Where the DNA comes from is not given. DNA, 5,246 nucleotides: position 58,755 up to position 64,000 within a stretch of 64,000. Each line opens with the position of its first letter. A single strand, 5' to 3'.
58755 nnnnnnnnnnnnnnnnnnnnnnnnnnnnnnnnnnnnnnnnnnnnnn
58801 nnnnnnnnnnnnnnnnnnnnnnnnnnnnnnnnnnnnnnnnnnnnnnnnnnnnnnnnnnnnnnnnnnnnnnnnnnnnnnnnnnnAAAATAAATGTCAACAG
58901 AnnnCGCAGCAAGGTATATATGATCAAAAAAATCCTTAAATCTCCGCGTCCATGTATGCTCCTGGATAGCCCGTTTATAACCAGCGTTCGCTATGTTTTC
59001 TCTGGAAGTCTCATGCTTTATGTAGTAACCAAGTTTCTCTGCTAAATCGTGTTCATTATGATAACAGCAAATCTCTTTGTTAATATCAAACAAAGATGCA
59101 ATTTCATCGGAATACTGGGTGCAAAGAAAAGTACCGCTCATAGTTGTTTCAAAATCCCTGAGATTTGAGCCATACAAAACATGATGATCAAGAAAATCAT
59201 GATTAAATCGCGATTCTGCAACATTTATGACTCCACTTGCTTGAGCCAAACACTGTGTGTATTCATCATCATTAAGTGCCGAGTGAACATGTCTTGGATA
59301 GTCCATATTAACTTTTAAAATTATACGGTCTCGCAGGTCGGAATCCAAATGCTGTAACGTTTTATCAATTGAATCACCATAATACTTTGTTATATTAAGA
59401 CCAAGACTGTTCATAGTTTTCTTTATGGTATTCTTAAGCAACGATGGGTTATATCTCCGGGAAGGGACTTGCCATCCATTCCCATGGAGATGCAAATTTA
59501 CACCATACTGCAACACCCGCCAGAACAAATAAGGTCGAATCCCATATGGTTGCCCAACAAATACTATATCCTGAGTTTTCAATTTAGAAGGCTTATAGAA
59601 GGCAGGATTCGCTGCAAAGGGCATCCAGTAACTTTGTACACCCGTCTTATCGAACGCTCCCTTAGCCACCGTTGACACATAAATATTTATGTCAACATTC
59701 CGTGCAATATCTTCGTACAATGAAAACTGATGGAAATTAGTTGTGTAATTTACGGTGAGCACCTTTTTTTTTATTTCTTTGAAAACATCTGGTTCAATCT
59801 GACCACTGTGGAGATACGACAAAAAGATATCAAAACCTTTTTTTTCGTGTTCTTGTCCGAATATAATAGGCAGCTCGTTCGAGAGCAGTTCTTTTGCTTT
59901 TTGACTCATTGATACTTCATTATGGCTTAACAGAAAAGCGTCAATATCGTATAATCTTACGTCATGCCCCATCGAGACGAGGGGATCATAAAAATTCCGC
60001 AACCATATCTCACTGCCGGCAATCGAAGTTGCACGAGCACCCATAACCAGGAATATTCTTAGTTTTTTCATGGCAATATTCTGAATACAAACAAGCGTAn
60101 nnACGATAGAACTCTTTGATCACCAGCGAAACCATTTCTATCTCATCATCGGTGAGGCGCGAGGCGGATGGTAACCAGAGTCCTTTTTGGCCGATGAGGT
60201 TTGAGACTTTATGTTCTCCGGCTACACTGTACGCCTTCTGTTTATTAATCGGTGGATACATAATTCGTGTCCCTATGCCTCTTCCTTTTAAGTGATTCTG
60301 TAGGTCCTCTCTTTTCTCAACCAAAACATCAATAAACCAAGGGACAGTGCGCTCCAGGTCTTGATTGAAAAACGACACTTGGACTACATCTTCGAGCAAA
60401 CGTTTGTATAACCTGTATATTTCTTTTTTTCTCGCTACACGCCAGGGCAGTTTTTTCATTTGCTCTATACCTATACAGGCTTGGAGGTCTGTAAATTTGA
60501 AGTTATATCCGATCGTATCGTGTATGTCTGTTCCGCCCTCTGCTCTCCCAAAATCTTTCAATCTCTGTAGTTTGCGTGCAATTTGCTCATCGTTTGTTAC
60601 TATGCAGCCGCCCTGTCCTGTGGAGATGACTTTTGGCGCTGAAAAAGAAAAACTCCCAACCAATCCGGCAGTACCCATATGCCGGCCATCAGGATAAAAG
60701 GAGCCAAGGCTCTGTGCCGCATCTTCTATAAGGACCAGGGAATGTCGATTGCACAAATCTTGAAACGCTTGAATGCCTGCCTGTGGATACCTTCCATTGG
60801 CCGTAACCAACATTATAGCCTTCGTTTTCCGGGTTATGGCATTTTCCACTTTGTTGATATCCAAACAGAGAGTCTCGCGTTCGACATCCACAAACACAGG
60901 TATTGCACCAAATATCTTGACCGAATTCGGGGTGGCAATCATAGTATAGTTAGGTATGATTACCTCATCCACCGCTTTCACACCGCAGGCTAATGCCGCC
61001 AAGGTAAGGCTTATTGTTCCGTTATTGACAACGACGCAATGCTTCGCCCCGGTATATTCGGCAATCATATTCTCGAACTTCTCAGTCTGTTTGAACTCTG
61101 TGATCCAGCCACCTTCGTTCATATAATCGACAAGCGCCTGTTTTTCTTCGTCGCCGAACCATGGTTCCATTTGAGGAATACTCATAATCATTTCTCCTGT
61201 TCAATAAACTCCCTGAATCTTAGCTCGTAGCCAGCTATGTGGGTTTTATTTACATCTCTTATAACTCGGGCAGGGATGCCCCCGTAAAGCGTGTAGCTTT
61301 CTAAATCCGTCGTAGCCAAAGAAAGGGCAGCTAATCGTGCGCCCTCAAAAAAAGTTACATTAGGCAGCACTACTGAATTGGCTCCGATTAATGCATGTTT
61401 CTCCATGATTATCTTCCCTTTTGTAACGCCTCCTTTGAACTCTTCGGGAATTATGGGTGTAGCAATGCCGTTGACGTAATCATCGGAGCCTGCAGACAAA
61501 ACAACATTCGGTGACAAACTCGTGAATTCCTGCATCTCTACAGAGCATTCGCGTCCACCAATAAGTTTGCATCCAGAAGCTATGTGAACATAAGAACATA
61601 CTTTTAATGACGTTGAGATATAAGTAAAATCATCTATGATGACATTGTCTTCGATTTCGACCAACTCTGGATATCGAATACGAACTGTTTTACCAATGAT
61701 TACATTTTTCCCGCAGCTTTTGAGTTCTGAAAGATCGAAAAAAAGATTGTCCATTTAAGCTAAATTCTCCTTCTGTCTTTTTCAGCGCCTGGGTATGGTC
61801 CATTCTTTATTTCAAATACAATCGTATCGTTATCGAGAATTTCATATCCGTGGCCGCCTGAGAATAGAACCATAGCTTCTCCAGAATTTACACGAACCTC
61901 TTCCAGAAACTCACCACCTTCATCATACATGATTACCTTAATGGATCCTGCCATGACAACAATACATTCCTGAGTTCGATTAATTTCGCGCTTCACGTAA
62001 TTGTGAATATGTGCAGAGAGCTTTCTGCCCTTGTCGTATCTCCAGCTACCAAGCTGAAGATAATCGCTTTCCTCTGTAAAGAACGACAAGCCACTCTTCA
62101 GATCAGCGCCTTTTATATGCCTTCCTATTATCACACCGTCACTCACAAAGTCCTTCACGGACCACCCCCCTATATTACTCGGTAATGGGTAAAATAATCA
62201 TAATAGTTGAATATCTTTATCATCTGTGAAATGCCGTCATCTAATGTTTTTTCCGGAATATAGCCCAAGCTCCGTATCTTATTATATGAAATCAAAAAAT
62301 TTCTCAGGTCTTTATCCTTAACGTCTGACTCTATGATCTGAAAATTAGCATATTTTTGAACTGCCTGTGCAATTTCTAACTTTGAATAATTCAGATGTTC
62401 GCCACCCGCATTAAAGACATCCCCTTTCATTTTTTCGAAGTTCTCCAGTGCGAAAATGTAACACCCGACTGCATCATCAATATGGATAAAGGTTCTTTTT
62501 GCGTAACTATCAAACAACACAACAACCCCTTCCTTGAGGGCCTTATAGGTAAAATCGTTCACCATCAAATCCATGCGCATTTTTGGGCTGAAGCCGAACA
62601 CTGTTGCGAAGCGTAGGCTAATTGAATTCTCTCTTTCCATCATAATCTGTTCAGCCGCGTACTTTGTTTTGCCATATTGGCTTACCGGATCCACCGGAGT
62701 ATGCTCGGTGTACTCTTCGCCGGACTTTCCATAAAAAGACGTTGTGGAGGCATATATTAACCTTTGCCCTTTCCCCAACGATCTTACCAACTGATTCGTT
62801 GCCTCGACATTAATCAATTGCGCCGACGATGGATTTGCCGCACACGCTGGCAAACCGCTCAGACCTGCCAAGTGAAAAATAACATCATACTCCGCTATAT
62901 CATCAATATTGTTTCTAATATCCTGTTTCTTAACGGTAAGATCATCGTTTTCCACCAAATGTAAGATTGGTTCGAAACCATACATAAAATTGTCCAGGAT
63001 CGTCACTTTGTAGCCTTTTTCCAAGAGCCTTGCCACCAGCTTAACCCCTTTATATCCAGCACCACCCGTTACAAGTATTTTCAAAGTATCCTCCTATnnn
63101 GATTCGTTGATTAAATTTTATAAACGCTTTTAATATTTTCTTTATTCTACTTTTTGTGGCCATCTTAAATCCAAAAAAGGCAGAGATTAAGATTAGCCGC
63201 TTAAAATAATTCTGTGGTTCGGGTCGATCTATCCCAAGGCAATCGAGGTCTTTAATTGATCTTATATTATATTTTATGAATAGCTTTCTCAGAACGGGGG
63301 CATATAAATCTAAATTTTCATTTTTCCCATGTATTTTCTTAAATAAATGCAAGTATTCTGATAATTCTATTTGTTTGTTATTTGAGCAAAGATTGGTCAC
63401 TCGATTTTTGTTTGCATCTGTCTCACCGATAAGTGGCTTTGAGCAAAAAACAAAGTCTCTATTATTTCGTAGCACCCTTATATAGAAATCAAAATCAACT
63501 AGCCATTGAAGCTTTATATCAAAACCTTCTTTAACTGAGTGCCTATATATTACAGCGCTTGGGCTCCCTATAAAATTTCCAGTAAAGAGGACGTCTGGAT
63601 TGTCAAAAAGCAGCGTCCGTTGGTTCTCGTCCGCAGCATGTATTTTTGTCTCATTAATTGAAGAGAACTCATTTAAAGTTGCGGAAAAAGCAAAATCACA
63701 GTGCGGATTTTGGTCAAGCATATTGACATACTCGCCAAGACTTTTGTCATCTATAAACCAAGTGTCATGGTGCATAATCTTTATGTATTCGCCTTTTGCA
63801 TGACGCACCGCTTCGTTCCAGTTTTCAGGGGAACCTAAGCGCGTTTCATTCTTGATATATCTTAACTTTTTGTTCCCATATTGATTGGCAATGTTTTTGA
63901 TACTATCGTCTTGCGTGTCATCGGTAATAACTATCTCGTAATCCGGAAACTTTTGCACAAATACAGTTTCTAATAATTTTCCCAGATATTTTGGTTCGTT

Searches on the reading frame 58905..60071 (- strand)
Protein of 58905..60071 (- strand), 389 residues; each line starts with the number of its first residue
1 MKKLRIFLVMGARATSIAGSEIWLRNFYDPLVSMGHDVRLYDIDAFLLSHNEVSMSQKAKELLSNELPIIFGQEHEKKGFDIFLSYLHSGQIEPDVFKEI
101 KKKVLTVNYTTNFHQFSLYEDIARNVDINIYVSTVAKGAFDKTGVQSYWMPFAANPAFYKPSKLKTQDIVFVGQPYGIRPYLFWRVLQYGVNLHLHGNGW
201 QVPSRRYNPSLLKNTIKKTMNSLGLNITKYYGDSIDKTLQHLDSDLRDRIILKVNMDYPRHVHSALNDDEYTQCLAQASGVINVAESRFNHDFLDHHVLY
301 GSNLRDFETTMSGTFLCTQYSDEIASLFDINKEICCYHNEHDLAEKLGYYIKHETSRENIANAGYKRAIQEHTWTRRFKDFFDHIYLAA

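Call 38: search_protein_families(library=pfam, proteins=[window:58905-60071:-], max_evalue=0.001)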
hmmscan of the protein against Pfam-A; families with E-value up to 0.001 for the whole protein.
window:58905-60071:- (389 aa): 1 family
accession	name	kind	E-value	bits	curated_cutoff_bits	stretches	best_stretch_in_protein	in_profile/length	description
PF13524.12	Glyco_trans_1_2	-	2e-21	76.9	25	1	257-382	23-143/144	Glycosyl transferase-like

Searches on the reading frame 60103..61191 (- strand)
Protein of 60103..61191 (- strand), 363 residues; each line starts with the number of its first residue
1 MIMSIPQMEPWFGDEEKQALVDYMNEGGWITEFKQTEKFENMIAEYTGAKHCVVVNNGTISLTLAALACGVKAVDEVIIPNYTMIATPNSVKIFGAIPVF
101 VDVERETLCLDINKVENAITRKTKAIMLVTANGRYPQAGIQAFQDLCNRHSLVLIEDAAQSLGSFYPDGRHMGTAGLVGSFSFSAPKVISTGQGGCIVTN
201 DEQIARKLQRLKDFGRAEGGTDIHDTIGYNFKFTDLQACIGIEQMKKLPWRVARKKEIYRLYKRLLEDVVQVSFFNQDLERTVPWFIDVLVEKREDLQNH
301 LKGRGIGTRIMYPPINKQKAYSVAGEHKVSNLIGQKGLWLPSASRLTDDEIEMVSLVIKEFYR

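Call 38: search_protein_families(library=pfam, proteins=[window:60103-61191:-], max_evalue=0.001)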
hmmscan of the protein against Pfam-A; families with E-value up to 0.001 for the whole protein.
window:60103-61191:- (363 aa): 3 families
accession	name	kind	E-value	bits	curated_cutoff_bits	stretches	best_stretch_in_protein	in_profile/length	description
PF01041.23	DegT_DnrJ_EryC1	-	5.2e-93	312.6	19.8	1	14-354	4-355/360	DegT/DnrJ/EryC1/StrS aminotransferase family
PF01212.27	Beta_elim_lyase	-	2e-07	31.1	27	1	34-215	32-227/288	Beta-eliminating lyase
PF01053.26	Cys_Met_Meta_PP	-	0.00046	19.3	27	1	36-159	54-175/381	Cys/Met metabolism PLP-dependent enzyme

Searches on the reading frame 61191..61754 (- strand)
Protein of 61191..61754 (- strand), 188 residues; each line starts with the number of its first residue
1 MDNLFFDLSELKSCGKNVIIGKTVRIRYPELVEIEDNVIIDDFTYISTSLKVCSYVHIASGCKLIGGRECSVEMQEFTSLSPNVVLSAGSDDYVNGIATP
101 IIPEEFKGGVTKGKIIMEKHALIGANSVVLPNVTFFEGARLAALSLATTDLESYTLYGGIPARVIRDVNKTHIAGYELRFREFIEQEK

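Call 38: search_protein_families(library=pfam, proteins=[window:61191-61754:-], max_evalue=0.001)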
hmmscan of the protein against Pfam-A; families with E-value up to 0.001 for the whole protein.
window:61191-61754:- (188 aa): 1 family
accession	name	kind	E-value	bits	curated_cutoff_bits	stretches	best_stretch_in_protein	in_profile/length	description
PF00132.30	Hexapep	-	1.9e-09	37.3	27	1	32-65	2-35/36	Bacterial transferase hexapeptide (six repeats)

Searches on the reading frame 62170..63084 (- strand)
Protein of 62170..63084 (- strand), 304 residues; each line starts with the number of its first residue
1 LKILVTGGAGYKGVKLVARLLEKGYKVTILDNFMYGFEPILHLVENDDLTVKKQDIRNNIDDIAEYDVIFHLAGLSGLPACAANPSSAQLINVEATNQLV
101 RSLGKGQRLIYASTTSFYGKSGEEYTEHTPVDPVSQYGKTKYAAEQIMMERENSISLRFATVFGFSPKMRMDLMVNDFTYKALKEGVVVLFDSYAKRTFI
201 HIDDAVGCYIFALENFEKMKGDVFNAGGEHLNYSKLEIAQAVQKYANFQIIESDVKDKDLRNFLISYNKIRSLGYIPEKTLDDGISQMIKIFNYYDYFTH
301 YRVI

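Call 38: search_protein_families(library=pfam, proteins=[window:62173-63084:-], max_evalue=0.001)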
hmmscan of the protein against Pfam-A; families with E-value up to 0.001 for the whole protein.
window:62173-63084:- (304 aa): 6 families
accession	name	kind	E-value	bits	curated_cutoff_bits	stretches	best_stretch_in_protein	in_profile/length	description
PF01370.27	Epimerase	-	1.1e-36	126.9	20.9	1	3-227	1-240/240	NAD dependent epimerase/dehydratase family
PF16363.11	GDP_Man_Dehyd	-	5.2e-26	92.3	27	1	4-288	1-332/332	GDP-mannose 4,6 dehydratase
PF04321.23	RmlD_sub_bind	-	6.8e-19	68.5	27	1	1-247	1-232/287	RmlD substrate binding domain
PF02719.21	Polysacc_synt_2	-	5.2e-09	36.1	20.2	1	3-249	1-250/293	Polysaccharide biosynthesis protein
PF01073.25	3Beta_HSD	-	7.2e-09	35.5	22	1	4-173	1-192/280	3-beta hydroxysteroid dehydrogenase/isomerase family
PF07993.18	NAD_binding_4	-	8.4e-06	25.6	20.1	1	47-155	73-197/258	Male sterility protein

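Call 61: find_encoding_contigs(protein=window:62170-63084:-, flank=10000, max_places=3)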
Protein window:62170-63084:- (304 aa): 13 contigs read that carry it; 3 places shown.
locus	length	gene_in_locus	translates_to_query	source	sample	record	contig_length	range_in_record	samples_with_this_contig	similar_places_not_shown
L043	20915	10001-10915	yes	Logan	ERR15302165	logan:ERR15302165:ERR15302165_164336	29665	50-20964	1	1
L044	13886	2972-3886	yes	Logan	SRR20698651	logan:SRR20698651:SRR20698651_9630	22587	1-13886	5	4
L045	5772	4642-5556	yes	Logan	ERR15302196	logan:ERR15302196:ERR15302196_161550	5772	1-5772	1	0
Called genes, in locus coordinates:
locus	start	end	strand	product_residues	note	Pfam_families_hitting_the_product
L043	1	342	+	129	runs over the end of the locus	?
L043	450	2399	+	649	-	-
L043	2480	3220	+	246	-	PF00535:Glycos_transf_2, PF10111:Glyco_tranf_2_2 (weak), PF13641:Glyco_tranf_2_3 (weak)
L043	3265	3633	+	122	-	-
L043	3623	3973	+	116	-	PF00892:EamA, PF10639:TMEM234 (weak)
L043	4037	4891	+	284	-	PF01061:ABC2_membrane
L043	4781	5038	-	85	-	-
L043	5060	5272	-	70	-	-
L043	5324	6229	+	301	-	PF14524:Wzt_C (weak)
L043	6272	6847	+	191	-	PF00132:Hexapep, PF14602:Hexapep_2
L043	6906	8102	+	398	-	PF00155:Aminotran_1_2, PF01041:DegT_DnrJ_EryC1, PF01053:Cys_Met_Meta_PP (weak)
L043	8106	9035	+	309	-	PF00535:Glycos_transf_2, PF13641:Glyco_tranf_2_3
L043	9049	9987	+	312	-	PF00535:Glycos_transf_2, PF13641:Glyco_tranf_2_3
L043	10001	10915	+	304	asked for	PF01073:3Beta_HSD, PF01370:Epimerase, PF02719:Polysacc_synt_2, PF04321:RmlD_sub_bind, PF07993:NAD_binding_4 (faint), PF16363:GDP_Man_Dehyd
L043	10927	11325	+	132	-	-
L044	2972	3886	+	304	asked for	PF01073:3Beta_HSD, PF01370:Epimerase, PF02719:Polysacc_synt_2, PF04321:RmlD_sub_bind, PF07993:NAD_binding_4 (faint), PF16363:GDP_Man_Dehyd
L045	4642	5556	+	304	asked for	PF01073:3Beta_HSD, PF01370:Epimerase, PF02719:Polysacc_synt_2, PF04321:RmlD_sub_bind, PF07993:NAD_binding_4 (faint), PF16363:GDP_Man_Dehyd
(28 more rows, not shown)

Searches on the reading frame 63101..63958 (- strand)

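Call 38: search_protein_families(library=pfam, proteins=[window:63101-63958:-], max_evalue=0.001)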
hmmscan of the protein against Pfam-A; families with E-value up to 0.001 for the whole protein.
window:63101-63958:- (286 aa): 2 families
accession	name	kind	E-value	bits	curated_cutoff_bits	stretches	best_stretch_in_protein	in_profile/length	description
PF00535.33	Glycos_transf_2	-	5.1e-17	62.7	23.3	1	2-142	23-163/168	Glycosyl transferase family 2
PF13641.12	Glyco_tranf_2_3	-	0.00027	21.5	27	1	3-89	27-118/230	Glycosyltransferase like family 2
